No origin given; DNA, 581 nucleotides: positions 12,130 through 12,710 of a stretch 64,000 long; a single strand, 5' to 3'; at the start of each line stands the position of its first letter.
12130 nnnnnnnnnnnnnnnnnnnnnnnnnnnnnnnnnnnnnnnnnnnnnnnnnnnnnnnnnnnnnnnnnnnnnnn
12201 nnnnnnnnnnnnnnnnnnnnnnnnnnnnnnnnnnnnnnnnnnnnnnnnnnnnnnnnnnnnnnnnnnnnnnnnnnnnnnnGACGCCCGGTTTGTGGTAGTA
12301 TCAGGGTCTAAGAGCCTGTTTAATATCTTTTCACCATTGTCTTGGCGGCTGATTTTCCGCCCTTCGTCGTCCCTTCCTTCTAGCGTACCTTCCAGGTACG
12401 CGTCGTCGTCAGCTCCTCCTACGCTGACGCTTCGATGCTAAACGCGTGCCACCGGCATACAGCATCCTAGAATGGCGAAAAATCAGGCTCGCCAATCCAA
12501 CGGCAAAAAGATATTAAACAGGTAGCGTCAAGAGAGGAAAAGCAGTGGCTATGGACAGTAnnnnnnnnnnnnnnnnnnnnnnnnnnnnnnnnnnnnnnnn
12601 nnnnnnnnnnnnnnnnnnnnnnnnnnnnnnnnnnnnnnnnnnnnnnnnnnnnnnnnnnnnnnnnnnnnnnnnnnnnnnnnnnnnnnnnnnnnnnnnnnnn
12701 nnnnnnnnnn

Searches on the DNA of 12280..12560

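Call 68: search_rna_families(source=window, start=12280, end=12560, threshold=evalue, max_evalue=5)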
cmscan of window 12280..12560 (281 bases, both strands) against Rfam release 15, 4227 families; matches with E-value up to 5: 1.
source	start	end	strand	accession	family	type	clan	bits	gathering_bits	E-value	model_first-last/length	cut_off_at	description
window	12299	12389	-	RF00060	HgcE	Gene; snRNA; snoRNA; HACA-box;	-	17.5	50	0.13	1-130/130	no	HgcE RNA (Pab105)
